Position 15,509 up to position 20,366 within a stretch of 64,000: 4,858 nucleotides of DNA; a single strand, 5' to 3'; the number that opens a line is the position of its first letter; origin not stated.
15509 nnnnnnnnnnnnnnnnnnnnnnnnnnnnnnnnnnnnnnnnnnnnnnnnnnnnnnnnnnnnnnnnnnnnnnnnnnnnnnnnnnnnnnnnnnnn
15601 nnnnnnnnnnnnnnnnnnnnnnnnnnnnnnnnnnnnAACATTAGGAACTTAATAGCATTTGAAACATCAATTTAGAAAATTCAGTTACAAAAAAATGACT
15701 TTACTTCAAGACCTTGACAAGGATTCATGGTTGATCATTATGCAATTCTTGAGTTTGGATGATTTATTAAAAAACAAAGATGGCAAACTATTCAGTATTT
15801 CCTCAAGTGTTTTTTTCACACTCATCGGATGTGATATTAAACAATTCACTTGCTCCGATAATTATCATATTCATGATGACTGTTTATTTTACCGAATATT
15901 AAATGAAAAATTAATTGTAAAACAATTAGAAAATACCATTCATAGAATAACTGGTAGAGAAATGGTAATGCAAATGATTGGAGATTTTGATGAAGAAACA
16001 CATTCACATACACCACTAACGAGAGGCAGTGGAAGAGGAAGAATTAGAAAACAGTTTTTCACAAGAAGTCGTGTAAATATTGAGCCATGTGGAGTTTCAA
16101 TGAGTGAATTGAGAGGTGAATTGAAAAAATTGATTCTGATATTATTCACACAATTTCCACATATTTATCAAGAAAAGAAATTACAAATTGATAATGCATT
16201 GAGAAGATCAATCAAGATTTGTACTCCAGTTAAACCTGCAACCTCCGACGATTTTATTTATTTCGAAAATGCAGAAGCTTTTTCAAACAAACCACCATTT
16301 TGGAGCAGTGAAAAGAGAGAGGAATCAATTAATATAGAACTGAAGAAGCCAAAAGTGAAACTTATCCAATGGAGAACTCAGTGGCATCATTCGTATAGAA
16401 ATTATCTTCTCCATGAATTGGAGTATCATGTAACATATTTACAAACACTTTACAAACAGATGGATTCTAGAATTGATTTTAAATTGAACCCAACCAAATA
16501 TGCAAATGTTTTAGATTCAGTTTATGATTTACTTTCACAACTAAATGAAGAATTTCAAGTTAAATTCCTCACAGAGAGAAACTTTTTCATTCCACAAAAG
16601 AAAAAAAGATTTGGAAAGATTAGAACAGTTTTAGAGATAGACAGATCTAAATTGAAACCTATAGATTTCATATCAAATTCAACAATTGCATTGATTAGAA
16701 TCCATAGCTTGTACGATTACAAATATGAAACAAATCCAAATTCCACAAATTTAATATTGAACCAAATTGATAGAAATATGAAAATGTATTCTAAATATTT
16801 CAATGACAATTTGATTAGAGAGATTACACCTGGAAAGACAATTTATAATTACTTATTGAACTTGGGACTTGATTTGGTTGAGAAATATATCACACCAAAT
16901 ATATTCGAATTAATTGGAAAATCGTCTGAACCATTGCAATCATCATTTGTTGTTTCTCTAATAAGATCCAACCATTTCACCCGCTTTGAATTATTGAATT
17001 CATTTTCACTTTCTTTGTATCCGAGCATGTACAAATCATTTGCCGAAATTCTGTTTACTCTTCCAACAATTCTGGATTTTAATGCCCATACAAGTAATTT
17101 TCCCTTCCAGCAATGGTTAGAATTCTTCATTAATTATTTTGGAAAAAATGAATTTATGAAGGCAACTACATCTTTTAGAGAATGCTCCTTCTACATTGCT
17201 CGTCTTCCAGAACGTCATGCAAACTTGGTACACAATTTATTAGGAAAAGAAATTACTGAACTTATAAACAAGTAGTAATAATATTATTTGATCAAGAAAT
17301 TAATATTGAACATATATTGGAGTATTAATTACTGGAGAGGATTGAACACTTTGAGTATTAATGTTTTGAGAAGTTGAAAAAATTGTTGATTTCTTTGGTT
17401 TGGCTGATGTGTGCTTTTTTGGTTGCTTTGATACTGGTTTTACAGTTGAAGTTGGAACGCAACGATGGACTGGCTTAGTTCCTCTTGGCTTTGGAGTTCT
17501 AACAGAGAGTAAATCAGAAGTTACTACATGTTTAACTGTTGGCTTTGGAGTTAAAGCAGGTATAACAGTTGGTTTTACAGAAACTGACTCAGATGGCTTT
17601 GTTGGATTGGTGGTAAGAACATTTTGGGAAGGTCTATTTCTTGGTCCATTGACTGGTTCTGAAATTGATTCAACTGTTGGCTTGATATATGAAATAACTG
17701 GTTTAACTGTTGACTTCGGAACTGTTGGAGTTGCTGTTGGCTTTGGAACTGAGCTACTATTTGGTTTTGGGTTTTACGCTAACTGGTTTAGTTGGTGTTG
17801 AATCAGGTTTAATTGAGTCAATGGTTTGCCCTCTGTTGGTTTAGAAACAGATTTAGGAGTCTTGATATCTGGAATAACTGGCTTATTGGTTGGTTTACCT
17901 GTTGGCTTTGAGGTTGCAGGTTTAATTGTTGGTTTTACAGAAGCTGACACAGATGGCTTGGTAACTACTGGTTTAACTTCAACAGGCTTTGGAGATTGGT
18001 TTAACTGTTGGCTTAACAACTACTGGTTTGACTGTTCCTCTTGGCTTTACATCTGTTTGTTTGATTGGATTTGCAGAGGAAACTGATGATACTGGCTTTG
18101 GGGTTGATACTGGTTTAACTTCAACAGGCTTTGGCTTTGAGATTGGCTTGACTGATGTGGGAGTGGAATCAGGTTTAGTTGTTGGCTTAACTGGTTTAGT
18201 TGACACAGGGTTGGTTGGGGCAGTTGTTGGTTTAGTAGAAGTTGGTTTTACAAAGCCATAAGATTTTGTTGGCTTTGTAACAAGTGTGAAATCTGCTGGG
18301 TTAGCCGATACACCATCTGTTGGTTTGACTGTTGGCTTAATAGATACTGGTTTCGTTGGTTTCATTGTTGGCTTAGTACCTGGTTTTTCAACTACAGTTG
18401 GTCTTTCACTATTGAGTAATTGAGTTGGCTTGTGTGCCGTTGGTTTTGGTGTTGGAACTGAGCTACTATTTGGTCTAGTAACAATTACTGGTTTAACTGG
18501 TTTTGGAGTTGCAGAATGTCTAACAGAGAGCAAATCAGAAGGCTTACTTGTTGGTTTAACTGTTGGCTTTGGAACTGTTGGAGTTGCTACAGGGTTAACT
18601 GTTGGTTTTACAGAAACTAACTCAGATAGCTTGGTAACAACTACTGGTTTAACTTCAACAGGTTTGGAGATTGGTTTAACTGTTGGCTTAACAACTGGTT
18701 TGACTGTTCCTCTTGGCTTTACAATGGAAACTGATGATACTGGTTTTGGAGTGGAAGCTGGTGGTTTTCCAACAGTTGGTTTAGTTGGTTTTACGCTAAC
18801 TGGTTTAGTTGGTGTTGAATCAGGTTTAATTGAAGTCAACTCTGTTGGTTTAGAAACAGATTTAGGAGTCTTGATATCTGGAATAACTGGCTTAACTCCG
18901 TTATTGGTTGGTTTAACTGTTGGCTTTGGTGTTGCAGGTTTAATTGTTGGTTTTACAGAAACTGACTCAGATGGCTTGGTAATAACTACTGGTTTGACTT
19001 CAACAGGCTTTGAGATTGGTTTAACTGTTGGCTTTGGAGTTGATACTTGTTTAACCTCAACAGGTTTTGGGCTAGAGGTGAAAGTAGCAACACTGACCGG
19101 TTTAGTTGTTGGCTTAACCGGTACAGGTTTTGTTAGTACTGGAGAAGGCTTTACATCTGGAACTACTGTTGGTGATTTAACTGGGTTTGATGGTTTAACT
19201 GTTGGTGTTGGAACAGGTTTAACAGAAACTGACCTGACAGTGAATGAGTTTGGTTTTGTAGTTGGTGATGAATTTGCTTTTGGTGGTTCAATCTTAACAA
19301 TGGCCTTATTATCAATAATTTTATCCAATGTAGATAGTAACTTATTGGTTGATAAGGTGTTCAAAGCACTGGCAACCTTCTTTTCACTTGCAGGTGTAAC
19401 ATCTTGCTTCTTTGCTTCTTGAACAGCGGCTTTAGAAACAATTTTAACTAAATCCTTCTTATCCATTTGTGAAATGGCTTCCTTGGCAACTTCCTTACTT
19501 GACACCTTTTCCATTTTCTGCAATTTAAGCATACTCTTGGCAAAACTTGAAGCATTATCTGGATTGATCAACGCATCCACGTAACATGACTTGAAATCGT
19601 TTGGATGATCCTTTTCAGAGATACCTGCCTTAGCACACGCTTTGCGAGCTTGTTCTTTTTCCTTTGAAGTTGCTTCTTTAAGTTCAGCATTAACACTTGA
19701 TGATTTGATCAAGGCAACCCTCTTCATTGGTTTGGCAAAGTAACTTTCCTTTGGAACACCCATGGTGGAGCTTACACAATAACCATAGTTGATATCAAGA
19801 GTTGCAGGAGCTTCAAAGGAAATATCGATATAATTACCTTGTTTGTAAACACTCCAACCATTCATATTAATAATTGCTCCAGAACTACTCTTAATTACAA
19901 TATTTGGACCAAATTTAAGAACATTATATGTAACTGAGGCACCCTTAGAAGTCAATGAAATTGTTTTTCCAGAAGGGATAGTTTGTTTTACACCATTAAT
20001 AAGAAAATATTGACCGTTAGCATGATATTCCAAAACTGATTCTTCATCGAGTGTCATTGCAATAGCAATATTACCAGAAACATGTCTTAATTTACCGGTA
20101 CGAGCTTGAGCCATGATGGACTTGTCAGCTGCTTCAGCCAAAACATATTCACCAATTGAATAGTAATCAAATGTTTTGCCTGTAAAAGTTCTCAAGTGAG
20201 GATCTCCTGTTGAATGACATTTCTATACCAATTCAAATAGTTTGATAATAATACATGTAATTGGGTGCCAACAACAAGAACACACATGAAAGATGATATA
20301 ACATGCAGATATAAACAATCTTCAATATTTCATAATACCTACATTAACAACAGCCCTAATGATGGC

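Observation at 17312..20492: VWD-domain mucin-like gene with internally repeated PT/K-rich array and frame discontinuities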

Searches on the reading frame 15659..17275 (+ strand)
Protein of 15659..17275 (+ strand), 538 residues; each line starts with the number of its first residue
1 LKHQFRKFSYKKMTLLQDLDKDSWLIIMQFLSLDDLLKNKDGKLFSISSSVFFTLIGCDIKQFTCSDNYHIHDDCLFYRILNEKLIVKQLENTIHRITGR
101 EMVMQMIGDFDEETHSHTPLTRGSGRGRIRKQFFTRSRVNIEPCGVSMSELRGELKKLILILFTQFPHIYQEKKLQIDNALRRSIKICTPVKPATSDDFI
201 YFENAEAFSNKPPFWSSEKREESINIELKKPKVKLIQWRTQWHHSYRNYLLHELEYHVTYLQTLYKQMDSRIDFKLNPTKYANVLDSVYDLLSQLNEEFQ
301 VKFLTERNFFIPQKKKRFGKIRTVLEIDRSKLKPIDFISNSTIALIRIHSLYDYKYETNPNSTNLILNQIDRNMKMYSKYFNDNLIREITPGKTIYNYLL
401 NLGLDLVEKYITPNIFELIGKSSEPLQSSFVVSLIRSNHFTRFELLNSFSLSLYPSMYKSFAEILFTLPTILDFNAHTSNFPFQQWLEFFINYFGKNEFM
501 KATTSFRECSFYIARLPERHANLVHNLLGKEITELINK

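Call 5: search_protein_families(library=pfam, proteins=[window:15659-17275:+], max_evalue=1)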
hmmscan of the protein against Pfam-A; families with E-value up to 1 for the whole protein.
window:15659-17275:+ (538 aa): 1 family
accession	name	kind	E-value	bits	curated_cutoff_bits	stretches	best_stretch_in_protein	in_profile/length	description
PF11267.13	DUF3067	-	0.14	13.1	25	1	240-305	9-71/98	Domain of unknown function (DUF3067)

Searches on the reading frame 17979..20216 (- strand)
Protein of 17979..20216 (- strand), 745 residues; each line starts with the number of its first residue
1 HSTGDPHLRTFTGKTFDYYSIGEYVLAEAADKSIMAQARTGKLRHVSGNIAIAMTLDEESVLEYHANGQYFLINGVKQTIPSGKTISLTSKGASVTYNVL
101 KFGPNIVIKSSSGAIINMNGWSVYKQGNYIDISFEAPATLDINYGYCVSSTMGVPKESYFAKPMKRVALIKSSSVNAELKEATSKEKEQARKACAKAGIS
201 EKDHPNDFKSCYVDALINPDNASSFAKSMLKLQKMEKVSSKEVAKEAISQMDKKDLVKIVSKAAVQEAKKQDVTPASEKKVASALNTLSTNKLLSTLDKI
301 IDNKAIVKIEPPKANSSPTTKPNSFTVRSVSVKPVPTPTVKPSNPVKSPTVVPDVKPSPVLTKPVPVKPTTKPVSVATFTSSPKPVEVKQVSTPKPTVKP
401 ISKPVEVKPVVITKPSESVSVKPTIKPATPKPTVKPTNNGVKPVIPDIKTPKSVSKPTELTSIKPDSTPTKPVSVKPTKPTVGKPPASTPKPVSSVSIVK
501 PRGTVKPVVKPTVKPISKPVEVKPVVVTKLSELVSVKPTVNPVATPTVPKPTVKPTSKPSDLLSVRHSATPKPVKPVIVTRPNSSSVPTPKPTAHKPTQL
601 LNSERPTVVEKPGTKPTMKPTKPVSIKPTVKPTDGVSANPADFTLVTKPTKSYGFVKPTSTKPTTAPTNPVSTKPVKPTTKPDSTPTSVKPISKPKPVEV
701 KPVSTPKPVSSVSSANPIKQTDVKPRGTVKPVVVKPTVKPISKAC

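Call 5: search_protein_families(library=pfam, proteins=[window:17979-20216:-], max_evalue=1)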
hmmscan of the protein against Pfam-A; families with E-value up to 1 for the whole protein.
window:17979-20216:- (745 aa): 2 families
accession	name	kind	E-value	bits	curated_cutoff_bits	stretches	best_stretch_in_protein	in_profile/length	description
PF00094.30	VWD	-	0.013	16.3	22.9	1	3-102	4-111/156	von Willebrand factor type D domain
PF22736.1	NNH5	-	0.042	14.3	27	1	183-271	20-104/134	NACHT N-terminal Helical domain 5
